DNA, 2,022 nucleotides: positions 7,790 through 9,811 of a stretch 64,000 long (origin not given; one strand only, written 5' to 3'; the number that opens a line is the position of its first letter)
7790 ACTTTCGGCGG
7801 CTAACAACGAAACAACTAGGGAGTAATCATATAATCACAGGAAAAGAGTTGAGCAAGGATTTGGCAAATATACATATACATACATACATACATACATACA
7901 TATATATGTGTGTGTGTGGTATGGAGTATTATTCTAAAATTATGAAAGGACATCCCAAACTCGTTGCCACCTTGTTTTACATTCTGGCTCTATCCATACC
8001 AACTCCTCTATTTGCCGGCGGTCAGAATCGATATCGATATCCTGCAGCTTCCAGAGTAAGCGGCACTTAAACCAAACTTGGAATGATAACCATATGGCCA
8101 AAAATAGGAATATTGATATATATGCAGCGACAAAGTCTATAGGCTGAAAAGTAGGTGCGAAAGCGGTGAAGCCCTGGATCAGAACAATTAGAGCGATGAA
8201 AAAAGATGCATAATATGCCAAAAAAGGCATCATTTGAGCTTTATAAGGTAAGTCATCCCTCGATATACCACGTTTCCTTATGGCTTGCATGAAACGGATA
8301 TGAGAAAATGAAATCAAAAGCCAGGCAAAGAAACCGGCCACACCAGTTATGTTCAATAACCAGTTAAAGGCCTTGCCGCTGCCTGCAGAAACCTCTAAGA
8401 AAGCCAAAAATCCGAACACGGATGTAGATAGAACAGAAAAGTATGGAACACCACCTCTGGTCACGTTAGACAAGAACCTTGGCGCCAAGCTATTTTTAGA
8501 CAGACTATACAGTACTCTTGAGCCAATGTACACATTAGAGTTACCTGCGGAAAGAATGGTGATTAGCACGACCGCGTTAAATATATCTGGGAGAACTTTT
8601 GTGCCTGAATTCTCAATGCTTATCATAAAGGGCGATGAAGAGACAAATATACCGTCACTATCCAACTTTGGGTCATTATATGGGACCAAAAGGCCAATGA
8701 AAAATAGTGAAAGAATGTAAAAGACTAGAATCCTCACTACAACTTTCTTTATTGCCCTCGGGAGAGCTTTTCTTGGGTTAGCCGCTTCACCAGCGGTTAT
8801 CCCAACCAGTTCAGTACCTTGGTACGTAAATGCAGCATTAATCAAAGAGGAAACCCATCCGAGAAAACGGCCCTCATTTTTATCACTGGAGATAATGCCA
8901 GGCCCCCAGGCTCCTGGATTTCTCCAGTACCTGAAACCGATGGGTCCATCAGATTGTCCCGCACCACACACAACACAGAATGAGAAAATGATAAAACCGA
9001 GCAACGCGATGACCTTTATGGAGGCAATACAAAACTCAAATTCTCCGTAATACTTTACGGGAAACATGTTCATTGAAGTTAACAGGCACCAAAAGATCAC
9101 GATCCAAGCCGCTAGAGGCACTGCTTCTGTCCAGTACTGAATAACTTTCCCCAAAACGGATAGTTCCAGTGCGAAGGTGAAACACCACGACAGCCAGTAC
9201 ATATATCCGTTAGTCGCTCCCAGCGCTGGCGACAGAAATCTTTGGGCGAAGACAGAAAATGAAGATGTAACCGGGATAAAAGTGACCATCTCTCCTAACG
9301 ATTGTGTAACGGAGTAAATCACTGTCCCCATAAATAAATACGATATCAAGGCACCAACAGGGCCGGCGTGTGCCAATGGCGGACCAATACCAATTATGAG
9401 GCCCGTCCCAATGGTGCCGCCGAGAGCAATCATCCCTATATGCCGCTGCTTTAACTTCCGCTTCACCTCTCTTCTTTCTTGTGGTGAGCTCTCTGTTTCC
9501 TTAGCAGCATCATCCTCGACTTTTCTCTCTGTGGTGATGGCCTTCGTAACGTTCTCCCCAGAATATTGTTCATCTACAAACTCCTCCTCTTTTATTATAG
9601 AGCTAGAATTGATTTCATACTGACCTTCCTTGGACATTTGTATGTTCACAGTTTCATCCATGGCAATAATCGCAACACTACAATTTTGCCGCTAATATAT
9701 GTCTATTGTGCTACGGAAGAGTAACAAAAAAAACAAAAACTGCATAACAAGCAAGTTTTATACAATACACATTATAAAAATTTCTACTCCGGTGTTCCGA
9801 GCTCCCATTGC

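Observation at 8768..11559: Candidate gene-conversion tract between the inverted paralogs ALP1 and LYP1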

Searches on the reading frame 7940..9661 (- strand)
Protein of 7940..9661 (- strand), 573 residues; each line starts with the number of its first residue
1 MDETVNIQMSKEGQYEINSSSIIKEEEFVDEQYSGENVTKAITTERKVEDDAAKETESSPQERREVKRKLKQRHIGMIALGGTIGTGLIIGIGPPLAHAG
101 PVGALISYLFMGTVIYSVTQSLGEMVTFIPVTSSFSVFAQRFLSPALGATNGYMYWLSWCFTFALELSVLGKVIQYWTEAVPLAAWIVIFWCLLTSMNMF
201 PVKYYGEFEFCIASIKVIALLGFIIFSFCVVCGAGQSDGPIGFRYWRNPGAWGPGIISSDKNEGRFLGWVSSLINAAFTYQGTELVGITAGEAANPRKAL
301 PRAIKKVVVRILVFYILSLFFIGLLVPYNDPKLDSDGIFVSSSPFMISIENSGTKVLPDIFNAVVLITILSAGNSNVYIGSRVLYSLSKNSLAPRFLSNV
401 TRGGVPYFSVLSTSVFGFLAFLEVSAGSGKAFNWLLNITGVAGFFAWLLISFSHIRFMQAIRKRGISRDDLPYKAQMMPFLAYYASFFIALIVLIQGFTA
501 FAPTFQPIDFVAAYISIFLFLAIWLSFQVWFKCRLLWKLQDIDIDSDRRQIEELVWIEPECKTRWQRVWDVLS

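Call 8: find_homologous_proteins(query=window:7940-9661:-, max_evalue=1e-50)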
Query window:7940-9661:- (573 aa): 3903 proteins with E <= 1e-50 among 8000 candidates; the best 120 are listed.
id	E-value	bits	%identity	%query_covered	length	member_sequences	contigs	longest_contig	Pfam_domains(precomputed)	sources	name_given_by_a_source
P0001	0.0e+0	1289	100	100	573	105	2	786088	PF13520.13,PF00324.28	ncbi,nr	ncbi:Alp1p [Saccharomyces cerevisiae YJM1304]|nr:Alp1p [Saccharomyces cerevisiae YJM1304] CAI4749720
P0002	0.0e+0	1154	88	100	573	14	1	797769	PF13520.13,PF00324.28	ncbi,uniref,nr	ncbi:arginine permease ALP1 SKDI_14G0630 [Saccharomyces kudriavzevii IFO 1802]|uniref:Amino acid per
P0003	0.0e+0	1027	79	99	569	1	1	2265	PF13520.13,PF00324.28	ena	-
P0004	2.2e-258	877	71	94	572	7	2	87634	PF13520.13,PF00324.28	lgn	-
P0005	8.9e-258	875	66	99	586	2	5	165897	PF13520.13,PF00324.28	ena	-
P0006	5.3e-257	872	68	98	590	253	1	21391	PF13520.13,PF00324.28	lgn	-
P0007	3.2e-256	870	69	97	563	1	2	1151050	PF13520.13,PF00324.28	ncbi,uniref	ncbi:Arginine permease CAN1 [Nakaseomyces bracarensis]|uniref:Arginine permease CAN1 n=1 Tax=Nakaseo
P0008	2.9e-255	866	67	96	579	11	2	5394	PF13520.13,PF00324.28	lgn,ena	-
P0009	6.7e-255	865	67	96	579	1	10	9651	PF13520.13,PF00324.28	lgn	-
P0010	1.2e-254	864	67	96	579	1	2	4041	PF13520.13,PF00324.28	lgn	-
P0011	4.0e-254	863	68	97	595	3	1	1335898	PF13520.13,PF00324.28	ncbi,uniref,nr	ncbi:hypothetical protein HG537_0B01030 [Torulaspora globosa]|uniref:Amino acid permease/ SLC12A dom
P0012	2.3e-252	857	71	89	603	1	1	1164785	PF13520.13,PF00324.28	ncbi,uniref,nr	ncbi:hypothetical protein TPHA_0B04480 [Tetrapisispora phaffii CBS 4417]|uniref:Amino acid permease/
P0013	5.5e-252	856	66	98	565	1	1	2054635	PF13520.13,PF00324.28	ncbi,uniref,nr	ncbi:amino acid permease NDAI_0A00610 [Naumovozyma dairenensis CBS 421]|uniref:Amino acid permease/ 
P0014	1.9e-251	854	70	91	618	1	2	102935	PF13520.13,PF00324.28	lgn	-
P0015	2.4e-251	853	66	98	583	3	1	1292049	PF13520.13,PF00324.28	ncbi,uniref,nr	ncbi:amino acid permease TDEL_0C06180 [Torulaspora delbrueckii]|uniref:Amino acid permease/ SLC12A d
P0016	3.3e-251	853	66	99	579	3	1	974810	PF13520.13,PF00324.28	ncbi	ncbi:arginine permease Can1p [Monosporozyma servazzii]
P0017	9.6e-251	851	66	100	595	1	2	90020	PF13520.13,PF00324.28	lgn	-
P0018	2.4e-250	850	66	97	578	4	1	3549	PF13520.13,PF00324.28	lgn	-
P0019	6.7e-249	845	67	95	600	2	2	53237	PF13520.13,PF00324.28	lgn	-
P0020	2.6e-247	840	71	89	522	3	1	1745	PF13520.13,PF00324.28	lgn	-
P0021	6.0e-247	839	65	94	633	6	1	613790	PF13520.13,PF00324.28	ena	-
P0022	2.0e-246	837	65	98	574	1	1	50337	PF13520.13,PF00324.28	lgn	-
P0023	2.2e-246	837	72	89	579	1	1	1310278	PF13520.13,PF00324.28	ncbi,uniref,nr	ncbi:arginine permease CAN1 KNAG_0C00790 [Huiozyma naganishii CBS 8797]|uniref:Amino acid permease/ 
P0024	1.8e-245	834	68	93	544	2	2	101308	PF13520.13,PF00324.28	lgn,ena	-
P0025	1.5e-242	824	64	99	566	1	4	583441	PF13520.13,PF00324.28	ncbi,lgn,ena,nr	ncbi:basic amino-acid permease [Monosporozyma unispora]|nr:arginine transporter Can1 [Kazachstania u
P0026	1.4e-241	821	63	100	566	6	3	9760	PF13520.13,PF00324.28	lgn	-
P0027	1.4e-241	821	69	94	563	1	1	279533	PF13520.13,PF00324.28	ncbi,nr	ncbi:probable Arginine permease [Nakaseomyces glabratus]|nr:probable Arginine permease [Nakaseomyces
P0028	4.6e-240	816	64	95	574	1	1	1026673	PF13520.13,PF00324.28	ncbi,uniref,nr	ncbi:hypothetical protein KAFR_0D00700 [Kazachstania africana CBS 2517]|uniref:Amino acid permease/ 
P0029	2.9e-239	814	63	100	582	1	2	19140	PF13520.13,PF00324.28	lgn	-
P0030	3.4e-238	810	63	99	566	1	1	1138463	PF13520.13,PF00324.28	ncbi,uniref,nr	ncbi:amino acid permease NDAI_0F04200 [Naumovozyma dairenensis CBS 421]|uniref:Amino acid permease/ 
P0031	1.2e-237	808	66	96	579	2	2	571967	PF13520.13,PF00324.28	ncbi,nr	ncbi:ALP1 (YNL270C) and CAN1 (YEL063C) [Zygosaccharomyces parabailii]|nr:ALP1 (YNL270C) and CAN1 (YE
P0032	8.6e-237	805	65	94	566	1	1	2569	PF13520.13,PF00324.28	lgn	-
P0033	2.9e-236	804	65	94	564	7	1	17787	PF13520.13,PF00324.28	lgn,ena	-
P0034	4.9e-236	803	63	99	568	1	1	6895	PF13520.13,PF00324.28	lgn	-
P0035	5.5e-236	803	66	96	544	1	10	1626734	PF13520.13,PF00324.28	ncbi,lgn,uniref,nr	ncbi:LAFE_0G02278g1_1 [Lachancea fermentati]|uniref:LAFE_0G02278g1_1 n=1 Tax=Lachancea fermentati Ta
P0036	1.1e-235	802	69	89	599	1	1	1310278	PF13520.13,PF00324.28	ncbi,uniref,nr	ncbi:amino acid permease KNAG_0C05920 [Huiozyma naganishii CBS 8797]|uniref:Amino acid permease/ SLC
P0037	1.4e-235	801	69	88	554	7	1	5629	PF13520.13,PF00324.28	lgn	-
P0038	1.4e-235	801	70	89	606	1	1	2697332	PF13520.13,PF00324.28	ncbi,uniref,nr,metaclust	ncbi:hypothetical protein TBLA_0A05450 [Henningerozyma blattae CBS 6284]|uniref:Amino acid permease/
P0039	1.7e-234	798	63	99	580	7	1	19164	PF13520.13,PF00324.28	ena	-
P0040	1.8e-234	798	66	92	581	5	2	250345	PF13520.13,PF00324.28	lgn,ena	-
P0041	7.3e-233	792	68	88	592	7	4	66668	PF13520.13,PF00324.28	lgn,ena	-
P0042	1.0e-232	792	64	92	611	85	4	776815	PF13520.13,PF00324.28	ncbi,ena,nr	ncbi:AAC_HP2_G0043260.mRNA.1.CDS.1 [Saccharomyces cerevisiae]|nr:AEL_HP2_G0042010.mRNA.1.CDS.1 [Sacc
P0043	7.7e-232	789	61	99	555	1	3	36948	PF13520.13,PF00324.28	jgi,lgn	jgi:amino acid transporter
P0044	1.2e-231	788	60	100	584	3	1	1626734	PF13520.13,PF00324.28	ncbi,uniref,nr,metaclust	ncbi:LAFE_0G02300g1_1 [Lachancea fermentati]|uniref:LAFE_0G02300g1_1 n=1 Tax=Lachancea fermentati Ta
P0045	1.3e-231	788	62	98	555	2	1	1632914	PF13520.13,PF00324.28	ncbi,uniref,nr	ncbi:amino acid permease [Lachancea thermotolerans CBS 6340]|uniref:KLTH0F02398p n=1 Tax=Lachancea t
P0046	1.8e-231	788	63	97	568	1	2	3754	PF13520.13,PF00324.28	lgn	-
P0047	1.3e-230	785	63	94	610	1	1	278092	PF13520.13,PF00324.28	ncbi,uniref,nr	ncbi:hypothetical protein Kpol_2000p64 [Vanderwaltozyma polyspora DSM 70294]|uniref:Amino acid perme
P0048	2.0e-230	784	62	96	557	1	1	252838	PF13520.13,PF00324.28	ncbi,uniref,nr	ncbi:LAQU0S15e02036g1_1 [Lachancea quebecensis]|uniref:LAQU0S15e02036g1_1 n=1 Tax=Lachancea quebecen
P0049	3.6e-230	784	66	89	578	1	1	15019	PF13520.13,PF00324.28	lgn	-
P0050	5.1e-230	783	59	100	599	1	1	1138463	PF13520.13,PF00324.28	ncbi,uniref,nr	ncbi:lysine permease NDAI_0F04190 [Naumovozyma dairenensis CBS 421]|uniref:Amino acid permease/ SLC1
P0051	7.3e-230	782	58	99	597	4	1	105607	PF13520.13,PF00324.28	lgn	-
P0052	1.1e-229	782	60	99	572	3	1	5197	PF13520.13,PF00324.28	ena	-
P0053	1.2e-229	782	63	95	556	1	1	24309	PF13520.13,PF00324.28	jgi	-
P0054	2.5e-229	781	64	91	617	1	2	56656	PF13520.13,PF00324.28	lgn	-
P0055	4.4e-229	780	63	96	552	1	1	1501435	PF13520.13,PF00324.28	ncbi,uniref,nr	ncbi:LAMI_0F02146g1_1 [Lachancea mirantina]|uniref:LAMI_0F02146g1_1 n=1 Tax=Lachancea mirantina TaxI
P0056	5.3e-229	780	62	94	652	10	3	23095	PF13520.13,PF00324.28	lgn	-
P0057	6.5e-229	779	58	100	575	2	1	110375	PF13520.13,PF00324.28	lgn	-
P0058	1.1e-228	779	64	92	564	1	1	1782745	PF13520.13,PF00324.28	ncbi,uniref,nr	ncbi:LANO_0G02234g1_1 [Lachancea nothofagi CBS 11611]|uniref:LANO_0G02234g1_1 n=1 Tax=Lachancea noth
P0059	3.3e-228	777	60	100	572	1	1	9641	PF13520.13,PF00324.28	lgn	-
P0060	7.8e-228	776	58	99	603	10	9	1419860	PF13520.13,PF00324.28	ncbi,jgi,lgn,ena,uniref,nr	ncbi:similar to Saccharomyces cerevisiae YNL268W LYP1 Lysine permease [Maudiozyma barnettii]|uniref:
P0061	3.3e-227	774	59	100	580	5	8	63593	PF13520.13,PF00324.28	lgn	-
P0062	3.3e-227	774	61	92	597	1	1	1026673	PF13520.13,PF00324.28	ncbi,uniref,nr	ncbi:hypothetical protein KAFR_0D03940 [Kazachstania africana CBS 2517]|uniref:Amino acid permease/ 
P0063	7.7e-227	773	64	91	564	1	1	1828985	PF13520.13,PF00324.28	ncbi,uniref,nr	ncbi:amino acid permease LALA0_S01e00760g [Lachancea lanzarotensis]|uniref:LALA0S01e00760g1_1 n=1 Ta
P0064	1.1e-226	772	60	100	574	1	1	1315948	PF13520.13,PF00324.28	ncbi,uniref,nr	ncbi:hypothetical protein HG536_0B01030 [Torulaspora globosa]|uniref:Amino acid permease/ SLC12A dom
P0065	1.3e-226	772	60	99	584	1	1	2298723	PF13520.13,PF00324.28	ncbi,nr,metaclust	ncbi:LAFA_0F00870g1_1 [Lachancea sp. 'fantastica']|nr:LAFA_0F00870g1_1 [Lachancea sp. 'fantastica']|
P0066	1.9e-226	771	60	98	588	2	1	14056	PF13520.13,PF00324.28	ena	-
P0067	2.7e-226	771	59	99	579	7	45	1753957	PF13520.13,PF00324.28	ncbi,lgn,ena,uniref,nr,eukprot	ncbi:lysine permease [Kluyveromyces lactis]|uniref:KLLA0C02365p n=1 Tax=Kluyveromyces lactis (strain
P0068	2.9e-226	771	61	96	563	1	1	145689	PF13520.13,PF00324.28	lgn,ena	-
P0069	3.7e-226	770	61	96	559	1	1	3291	PF13520.13,PF00324.28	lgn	-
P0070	4.0e-226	770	62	92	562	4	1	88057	PF13520.13,PF00324.28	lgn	-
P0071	4.4e-226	770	61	98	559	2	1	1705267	PF13520.13,PF00324.28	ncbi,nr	ncbi:Arginine permease [Cyberlindnera fabianii]|nr:Arginine permease [Cyberlindnera fabianii]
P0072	4.8e-226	770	60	100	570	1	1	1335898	PF13520.13,PF00324.28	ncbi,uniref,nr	ncbi:hypothetical protein HG537_0B01040 [Torulaspora globosa]|uniref:Amino acid permease/ SLC12A dom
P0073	5.9e-226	770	61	98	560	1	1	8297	PF13520.13,PF00324.28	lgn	-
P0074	7.9e-226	769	61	95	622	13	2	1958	PF13520.13,PF00324.28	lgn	-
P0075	8.4e-226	769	60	99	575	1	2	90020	PF13520.13,PF00324.28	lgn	-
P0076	2.5e-225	767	65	89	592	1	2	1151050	PF13520.13,PF00324.28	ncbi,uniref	ncbi:Arginine permease CAN1 [Nakaseomyces bracarensis]|uniref:Arginine permease CAN1 n=1 Tax=Nakaseo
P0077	3.1e-225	767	59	98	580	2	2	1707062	PF13520.13,PF00324.28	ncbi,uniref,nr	ncbi:ZYRO0F16654p [Zygosaccharomyces rouxii]|uniref:ZYRO0F16654p n=2 Tax=Zygosaccharomyces rouxii Ta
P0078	4.8e-225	767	60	99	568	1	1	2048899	PF13520.13,PF00324.28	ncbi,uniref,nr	ncbi:LAME_0G20142g1_1 [Lachancea meyersii CBS 8951]|uniref:LAME_0G20142g1_1 n=1 Tax=Lachancea meyers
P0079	5.8e-225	766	60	100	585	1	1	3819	PF13520.13,PF00324.28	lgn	-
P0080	1.3e-224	765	62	93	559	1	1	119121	PF13520.13,PF00324.28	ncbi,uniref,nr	ncbi:Arginine permease [Wickerhamomyces ciferrii]|uniref:Arginine permease n=1 Tax=Wickerhamomyces c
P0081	2.2e-224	764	60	96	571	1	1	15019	PF13520.13,PF00324.28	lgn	-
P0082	3.5e-224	764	63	91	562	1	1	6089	PF13520.13,PF00324.28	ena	-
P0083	7.5e-224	763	61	93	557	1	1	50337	PF13520.13,PF00324.28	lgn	-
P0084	2.7e-223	761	62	95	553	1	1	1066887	PF13520.13,PF00324.28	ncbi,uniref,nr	ncbi:LADA_0B10880g1_1 [Lachancea dasiensis]|uniref:LADA_0B10880g1_1 n=1 Tax=Lachancea dasiensis TaxI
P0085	3.0e-223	761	62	93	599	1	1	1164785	PF13520.13,PF00324.28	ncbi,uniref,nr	ncbi:hypothetical protein TPHA_0B04470 [Tetrapisispora phaffii CBS 4417]|uniref:Amino acid permease/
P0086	3.4e-222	757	59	100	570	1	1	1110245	PF13520.13,PF00324.28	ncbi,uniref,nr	ncbi:arginine permease ALP1 Ecym_1087 [Eremothecium cymbalariae DBVPG|uniref:Amino acid permease/ SL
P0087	5.4e-222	757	60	98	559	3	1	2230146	PF13520.13,PF00324.28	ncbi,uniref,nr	ncbi:hypothetical protein WICANDRAFT_28688 [Wickerhamomyces anomalus NRRL Y-366-8]|uniref:Amino acid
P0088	6.6e-222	756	60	100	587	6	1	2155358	PF13520.13,PF00324.28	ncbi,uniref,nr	ncbi:CAN1 [Cyberlindnera jadinii]|uniref:CAN1 protein n=2 Tax=Cyberlindnera jadinii (strain ATCC 182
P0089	7.6e-222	756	61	92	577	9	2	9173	PF13520.13,PF00324.28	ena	-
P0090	8.0e-222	756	59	100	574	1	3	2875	PF13520.13,PF00324.28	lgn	-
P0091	8.4e-222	756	61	94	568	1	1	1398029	PF13520.13,PF00324.28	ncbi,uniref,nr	ncbi:HCL606Cp [Eremothecium sinecaudum]|uniref:HCL606Cp n=1 Tax=Eremothecium sinecaudum TaxID=45286 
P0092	9.3e-222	756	62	91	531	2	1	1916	PF13520.13,PF00324.28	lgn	-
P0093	1.2e-221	755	61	95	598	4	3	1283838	PF13520.13,PF00324.28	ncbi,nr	ncbi:LYP1 (YNL268W) [Zygosaccharomyces parabailii]|nr:LYP1 (YNL268W) [Zygosaccharomyces parabailii] 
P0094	1.7e-221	755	59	96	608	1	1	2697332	PF13520.13,PF00324.28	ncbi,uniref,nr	ncbi:hypothetical protein TBLA_0A05460 [Henningerozyma blattae CBS 6284]|uniref:Amino acid permease/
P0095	2.8e-221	754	59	99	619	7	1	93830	PF13520.13,PF00324.28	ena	-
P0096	3.3e-221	754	60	97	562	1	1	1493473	PF13520.13,PF00324.28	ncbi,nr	ncbi:AaceriAFR667Cp [[Ashbya] aceris (nom. inval.)]|nr:AaceriAFR667Cp [[Ashbya] aceris (nom. inval.)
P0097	1.1e-220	752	62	92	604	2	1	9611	PF13520.13,PF00324.28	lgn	-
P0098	5.5e-220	750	62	91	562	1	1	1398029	PF13520.13,PF00324.28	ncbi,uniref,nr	ncbi:HCL605Wp [Eremothecium sinecaudum]|uniref:HCL605Wp n=1 Tax=Eremothecium sinecaudum TaxID=45286 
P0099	6.9e-220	750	60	93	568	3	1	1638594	PF13520.13,PF00324.28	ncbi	ncbi:Lysine-specific permease [Lachancea thermotolerans]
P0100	7.7e-220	749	61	97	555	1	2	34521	PF13520.13,PF00324.28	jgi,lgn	jgi:amino acid transporter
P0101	1.1e-219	749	60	95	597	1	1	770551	PF13520.13,PF00324.28,PF11511.14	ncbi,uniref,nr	ncbi:lysine permease KNAG_0F00480 [Huiozyma naganishii CBS 8797]|uniref:Amino acid permease/ SLC12A 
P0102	1.4e-219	749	59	97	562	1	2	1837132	PF13520.13,PF00324.28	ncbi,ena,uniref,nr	ncbi:AFR667Cp [Eremothecium gossypii ATCC 10895]|uniref:AFR667Cp n=1 Tax=Eremothecium gossypii (stra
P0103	2.2e-219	748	63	93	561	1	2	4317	PF13520.13,PF00324.28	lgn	-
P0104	2.7e-219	748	60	96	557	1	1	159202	PF13520.13,PF00324.28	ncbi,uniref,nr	ncbi:hypothetical protein WICMUC_003744 [Wickerhamomyces mucosus]|uniref:Amino acid permease/ SLC12A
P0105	7.6e-219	746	59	97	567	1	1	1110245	PF13520.13,PF00324.28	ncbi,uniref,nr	ncbi:lysine permease Ecym_1088 [Eremothecium cymbalariae DBVPG|uniref:Amino acid permease/ SLC12A do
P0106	4.3e-217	740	61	94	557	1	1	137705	PF13520.13,PF00324.28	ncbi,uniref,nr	ncbi:Arginine permease [Wickerhamomyces ciferrii]|uniref:Arginine permease n=1 Tax=Wickerhamomyces c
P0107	6.8e-217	740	59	99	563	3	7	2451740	PF13520.13,PF00324.28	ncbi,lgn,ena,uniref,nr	ncbi:LYP1 [Cyberlindnera jadinii]|uniref:LYP1 protein n=1 Tax=Cyberlindnera jadinii (strain ATCC 182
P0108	9.2e-216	736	56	100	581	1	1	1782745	PF13520.13,PF00324.28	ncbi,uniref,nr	ncbi:LANO_0G02256g1_1 [Lachancea nothofagi CBS 11611]|uniref:LANO_0G02256g1_1 n=1 Tax=Lachancea noth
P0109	1.7e-215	735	60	94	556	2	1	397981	PF13520.13,PF00324.28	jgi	jgi:amino acid transporter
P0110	1.2e-214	732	61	89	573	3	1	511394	PF13520.13,PF00324.28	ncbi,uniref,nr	ncbi:lysine permease LALA0_S11e02124g [Lachancea lanzarotensis]|uniref:LALA0S11e02124g1_1 n=1 Tax=La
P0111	2.4e-214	731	59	94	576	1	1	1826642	PF13520.13,PF00324.28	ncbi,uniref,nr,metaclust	ncbi:LADA_0H02300g1_1 [Lachancea dasiensis]|uniref:LADA_0H02300g1_1 n=1 Tax=Lachancea dasiensis TaxI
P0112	3.7e-214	731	58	100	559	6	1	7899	PF13520.13,PF00324.28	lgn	-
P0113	7.6e-214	730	60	94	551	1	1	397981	PF13520.13,PF00324.28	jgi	jgi:amino acid transporter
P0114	1.5e-213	729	64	89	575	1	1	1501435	PF13520.13,PF00324.28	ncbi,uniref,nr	ncbi:LAMI_0F02168g1_1 [Lachancea mirantina]|uniref:LAMI_0F02168g1_1 n=1 Tax=Lachancea mirantina TaxI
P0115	9.3e-213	726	58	97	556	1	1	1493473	PF13520.13,PF00324.28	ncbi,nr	ncbi:AaceriAFR668Wp [[Ashbya] aceris (nom. inval.)]|nr:AaceriAFR668Wp [[Ashbya] aceris (nom. inval.)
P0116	5.4e-212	724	57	97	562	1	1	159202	PF13520.13,PF00324.28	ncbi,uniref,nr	ncbi:hypothetical protein WICMUC_003745 [Wickerhamomyces mucosus]|uniref:Amino acid permease/ SLC12A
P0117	7.4e-212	723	59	96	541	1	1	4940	PF13520.13,PF00324.28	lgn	-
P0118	1.3e-211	722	59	93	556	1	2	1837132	PF13520.13,PF00324.28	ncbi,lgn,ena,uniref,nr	ncbi:AFR668Wp [Eremothecium gossypii ATCC 10895]|uniref:AFR668Wp n=1 Tax=Eremothecium gossypii (stra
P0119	2.3e-211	721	60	94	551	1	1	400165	PF13520.13,PF00324.28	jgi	jgi:amino acid transporter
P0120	2.3e-211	721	61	92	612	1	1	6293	PF13520.13,PF00324.28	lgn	-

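Call 9: find_encoding_contigs(protein=P0002, flank=6000, max_places=4)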
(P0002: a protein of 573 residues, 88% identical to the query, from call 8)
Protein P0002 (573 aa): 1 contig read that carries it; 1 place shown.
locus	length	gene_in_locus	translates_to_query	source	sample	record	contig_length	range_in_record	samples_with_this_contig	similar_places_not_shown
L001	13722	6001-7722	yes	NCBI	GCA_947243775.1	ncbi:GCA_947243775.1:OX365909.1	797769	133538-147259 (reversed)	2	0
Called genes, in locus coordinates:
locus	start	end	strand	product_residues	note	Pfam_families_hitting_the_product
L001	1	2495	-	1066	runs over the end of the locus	PF00613:PI3Ka (weak), PF21245:PI4KB-PIK1_PIK, PF11522:Pik1, PF00454:PI3_PI4_kinase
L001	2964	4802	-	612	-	PF00324:AA_permease, PF13520:AA_permease_2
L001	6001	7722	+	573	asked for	PF00324:AA_permease, PF13520:AA_permease_2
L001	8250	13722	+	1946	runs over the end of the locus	-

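Call 10: find_encoding_contigs(protein=P0003, flank=6000, max_places=4)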
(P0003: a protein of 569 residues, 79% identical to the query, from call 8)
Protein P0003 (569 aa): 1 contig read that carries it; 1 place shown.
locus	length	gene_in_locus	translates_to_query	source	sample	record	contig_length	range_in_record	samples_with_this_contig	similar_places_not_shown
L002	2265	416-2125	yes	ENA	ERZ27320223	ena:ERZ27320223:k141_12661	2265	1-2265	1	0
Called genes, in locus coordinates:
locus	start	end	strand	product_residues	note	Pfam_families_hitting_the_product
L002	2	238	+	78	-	?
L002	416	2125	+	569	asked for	PF00324:AA_permease, PF13520:AA_permease_2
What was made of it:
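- Tried and rejected: (6) An ENA contig encoding a 79%-identical ALP1-like protein (L002, 2,265 bp) was too short to contain a LYP1 neighbour and was not used (call 10).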
